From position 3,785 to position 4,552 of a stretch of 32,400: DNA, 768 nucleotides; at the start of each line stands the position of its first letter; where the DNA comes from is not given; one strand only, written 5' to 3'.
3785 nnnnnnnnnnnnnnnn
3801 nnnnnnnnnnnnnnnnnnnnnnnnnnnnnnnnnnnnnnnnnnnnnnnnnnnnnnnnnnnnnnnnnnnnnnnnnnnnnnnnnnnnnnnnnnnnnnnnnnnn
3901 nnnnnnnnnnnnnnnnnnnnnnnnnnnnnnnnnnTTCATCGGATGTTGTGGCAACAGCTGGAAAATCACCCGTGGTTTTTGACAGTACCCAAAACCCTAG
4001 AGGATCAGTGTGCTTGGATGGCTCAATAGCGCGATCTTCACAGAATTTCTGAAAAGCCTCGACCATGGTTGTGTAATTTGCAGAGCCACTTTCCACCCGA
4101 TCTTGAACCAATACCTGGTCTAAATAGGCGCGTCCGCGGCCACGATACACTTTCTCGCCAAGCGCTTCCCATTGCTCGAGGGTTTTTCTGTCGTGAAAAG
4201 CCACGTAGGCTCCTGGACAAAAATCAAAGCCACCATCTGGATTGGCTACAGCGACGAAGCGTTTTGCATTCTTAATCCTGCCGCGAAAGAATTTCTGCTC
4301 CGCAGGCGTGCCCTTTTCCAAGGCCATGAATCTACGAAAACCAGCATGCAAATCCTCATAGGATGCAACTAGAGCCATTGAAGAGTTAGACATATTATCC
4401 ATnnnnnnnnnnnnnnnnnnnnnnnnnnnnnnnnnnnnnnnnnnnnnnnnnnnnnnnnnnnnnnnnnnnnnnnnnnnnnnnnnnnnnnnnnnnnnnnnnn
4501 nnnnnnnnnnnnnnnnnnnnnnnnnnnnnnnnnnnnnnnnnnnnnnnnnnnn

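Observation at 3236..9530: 1711-aa nuclease-NTPase-helical giant translationally coupled to a McrA-like HNH nuclease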

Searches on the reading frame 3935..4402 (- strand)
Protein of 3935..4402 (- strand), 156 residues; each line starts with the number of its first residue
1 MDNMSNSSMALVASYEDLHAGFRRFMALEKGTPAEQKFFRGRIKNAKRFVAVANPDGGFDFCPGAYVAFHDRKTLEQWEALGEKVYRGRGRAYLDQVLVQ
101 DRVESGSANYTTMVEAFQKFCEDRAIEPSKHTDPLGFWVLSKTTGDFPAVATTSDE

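Call 61: search_solved_structures(query=window:3935-4402:-, max_evalue=10, show_alignments=2)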
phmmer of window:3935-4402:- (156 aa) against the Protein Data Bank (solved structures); distinct sequences matched with E-value up to 10: 0.

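Call 63: find_homologous_proteins(query=window:3950-4402:-, max_evalue=0.01)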
Query window:3950-4402:- (151 aa): 1 proteins with E <= 0.01 among 12 candidates.
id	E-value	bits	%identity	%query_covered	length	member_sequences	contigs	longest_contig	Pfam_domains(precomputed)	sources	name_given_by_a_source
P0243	7.5e-48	180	63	97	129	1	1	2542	-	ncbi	-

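Call 69: search_protein_families(library=padloc, proteins=[L096:7718-9997:+, L096:11217-12395:+, L096:12414-13277:+, L096:13291-14178:-, L095:16330-16797:+, L096:7076-7684:+], max_evalue=0.01)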
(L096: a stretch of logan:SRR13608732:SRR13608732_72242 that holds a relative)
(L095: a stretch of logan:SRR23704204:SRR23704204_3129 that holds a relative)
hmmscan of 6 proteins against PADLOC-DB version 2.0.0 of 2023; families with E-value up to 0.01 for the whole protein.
L096:7718-9997:+ (759 aa): 0 families

L096:11217-12395:+ (392 aa): 3 families
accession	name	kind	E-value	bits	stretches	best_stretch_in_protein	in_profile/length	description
PDLC01495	PD_DExK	-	2.1e-37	125.5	1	1-122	1-122/123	"CAS-I,CAS-II,CAS-III,CAS-IV,CAS-V,CAS-VI; associated"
PDLC00745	Effector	-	1.4e-25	88.4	1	1-123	5-128/244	Endonuclease (NucC)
PDLC01051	NucC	-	1.6e-25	88.2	1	2-175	13-172/243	NucC nuclease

L096:12414-13277:+ (287 aa): 0 families

L096:13291-14178:- (295 aa): 0 families

L095:16330-16797:+ (155 aa): 1 family
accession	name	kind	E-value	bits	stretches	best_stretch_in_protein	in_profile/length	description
PDLC03212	mREase_II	-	0.00071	17.5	1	36-74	36-74/161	Type II methyl-directed restriction enzyme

L096:7076-7684:+ (202 aa): 0 families

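Call 70: search_protein_families(library=pfam, proteins=[L096:7718-9997:+, L096:11217-12395:+, L096:12414-13277:+, L096:13291-14178:-, L095:16330-16797:+, L096:7076-7684:+], max_evalue=0.01)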
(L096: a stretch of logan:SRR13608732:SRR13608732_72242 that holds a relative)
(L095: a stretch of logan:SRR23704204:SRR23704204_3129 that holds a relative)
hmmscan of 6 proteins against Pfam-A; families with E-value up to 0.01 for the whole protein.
L096:7718-9997:+ (759 aa): 1 family
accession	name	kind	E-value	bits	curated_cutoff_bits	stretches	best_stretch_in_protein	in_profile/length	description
PF17782.7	DprA_WH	-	0.0085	16.6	22.9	0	472-498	7-33/61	DprA winged helix domain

L096:11217-12395:+ (392 aa): 1 family
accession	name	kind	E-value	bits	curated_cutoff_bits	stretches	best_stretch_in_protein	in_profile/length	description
PF20247.3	DUF6602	-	1.4e-26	92.8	27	1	22-122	5-103/104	Domain of unknown function (DUF6602)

L096:12414-13277:+ (287 aa): 0 families

L096:13291-14178:- (295 aa): 0 families

L095:16330-16797:+ (155 aa): 1 family
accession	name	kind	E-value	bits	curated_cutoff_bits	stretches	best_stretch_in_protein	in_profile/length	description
PF22522.2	DUF6998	-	3.3e-39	134.4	27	1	12-146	3-136/136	Family of unknown function (DUF6998)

L096:7076-7684:+ (202 aa): 1 family
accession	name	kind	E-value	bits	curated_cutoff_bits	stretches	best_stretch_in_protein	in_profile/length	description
PF08220.18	HTH_DeoR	-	0.00087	19.4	21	1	140-184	2-47/57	DeoR-like helix-turn-helix domain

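Call 76: search_protein_representatives(protein=window:3950-4402:-)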
Query: 151 residues. Proteins with E-value up to 0.001 (for the whole library): 18; up to 1e-10: 6; up to 1e-30: 3. The best 18 are listed.
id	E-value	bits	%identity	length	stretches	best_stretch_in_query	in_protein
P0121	2.9e-97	338.8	100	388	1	1-151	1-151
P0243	2.4e-48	180.1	87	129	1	3-97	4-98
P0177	1.1e-35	139.0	48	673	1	6-144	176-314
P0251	3.0e-27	111.7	46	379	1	8-147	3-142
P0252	3.2e-17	79.1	32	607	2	9-142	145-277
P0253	3.9e-13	65.9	30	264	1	12-145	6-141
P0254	3.4e-08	49.8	29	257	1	10-145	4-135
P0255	3.7e-07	46.4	31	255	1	12-144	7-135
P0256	9.3e-07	45.2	27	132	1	12-140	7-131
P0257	1.1e-06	44.9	29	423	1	7-143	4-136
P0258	1.3e-06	44.7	35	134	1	28-140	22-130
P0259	2.9e-05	40.3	27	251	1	11-145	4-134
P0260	3.6e-05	40.0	34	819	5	95-139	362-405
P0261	8.8e-05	38.7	31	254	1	32-143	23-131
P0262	1.5e-04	38.0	27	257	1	11-141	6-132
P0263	3.8e-04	36.7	26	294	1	37-141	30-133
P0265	5.9e-04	36.1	25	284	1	14-147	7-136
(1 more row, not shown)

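Call 77: search_protein_families(library=pfam, proteins=[P0251, P0252, P0253, P0254, P0255, P0257, P0259, P0263, P0265], max_evalue=0.001)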
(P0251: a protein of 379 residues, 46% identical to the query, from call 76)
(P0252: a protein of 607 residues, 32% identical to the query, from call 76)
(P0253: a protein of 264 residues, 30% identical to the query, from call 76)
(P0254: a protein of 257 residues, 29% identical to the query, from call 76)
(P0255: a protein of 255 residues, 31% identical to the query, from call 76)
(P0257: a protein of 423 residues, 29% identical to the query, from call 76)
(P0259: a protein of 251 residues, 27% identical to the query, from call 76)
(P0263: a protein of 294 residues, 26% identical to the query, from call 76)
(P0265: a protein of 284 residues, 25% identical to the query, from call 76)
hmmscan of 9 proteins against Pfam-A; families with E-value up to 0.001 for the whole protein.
P0251 (379 aa): 2 families
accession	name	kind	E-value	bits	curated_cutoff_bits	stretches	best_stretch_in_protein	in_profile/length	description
PF01844.29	HNH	-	8.9e-11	42.2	21.4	1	307-356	1-45/47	HNH endonuclease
PF14279.12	HNH_5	-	0.00063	20.1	27.5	0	325-364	13-52/56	HNH endonuclease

P0252 (607 aa): 0 families

P0253 (264 aa): 1 family
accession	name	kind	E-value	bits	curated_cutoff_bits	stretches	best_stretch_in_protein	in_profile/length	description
PF01844.29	HNH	-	2.5e-05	24.8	21.4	1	188-242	1-45/47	HNH endonuclease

P0254 (257 aa): 1 family
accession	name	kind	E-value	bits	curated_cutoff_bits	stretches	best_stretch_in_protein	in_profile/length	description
PF01844.29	HNH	-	3.3e-06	27.6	21.4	1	182-238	1-47/47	HNH endonuclease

P0255 (255 aa): 1 family
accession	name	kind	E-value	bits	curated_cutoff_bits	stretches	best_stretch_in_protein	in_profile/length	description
PF01844.29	HNH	-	1.9e-10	41.1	21.4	1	200-250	1-45/47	HNH endonuclease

P0257 (423 aa): 2 families
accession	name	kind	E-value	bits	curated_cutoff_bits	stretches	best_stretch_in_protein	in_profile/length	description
PF13391.12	HNH_2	-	1.4e-15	57.3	21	1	325-374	1-66/66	HNH endonuclease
PF11907.13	DUF3427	-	0.00012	21.9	27.7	1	146-258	125-245/280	Domain of unknown function (DUF3427)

P0259 (251 aa): 0 families

P0263 (294 aa): 1 family
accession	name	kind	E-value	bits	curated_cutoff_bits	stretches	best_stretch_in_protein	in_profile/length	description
PF13391.12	HNH_2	-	2.1e-10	40.7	21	1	191-242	1-65/66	HNH endonuclease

P0265 (284 aa): 2 families
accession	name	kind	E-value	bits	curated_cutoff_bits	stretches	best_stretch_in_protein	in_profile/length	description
PF01844.29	HNH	-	6.1e-05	23.5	21.4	1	219-257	11-45/47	HNH endonuclease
PF13391.12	HNH_2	-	0.00014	22.1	21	1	207-254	1-56/66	HNH endonuclease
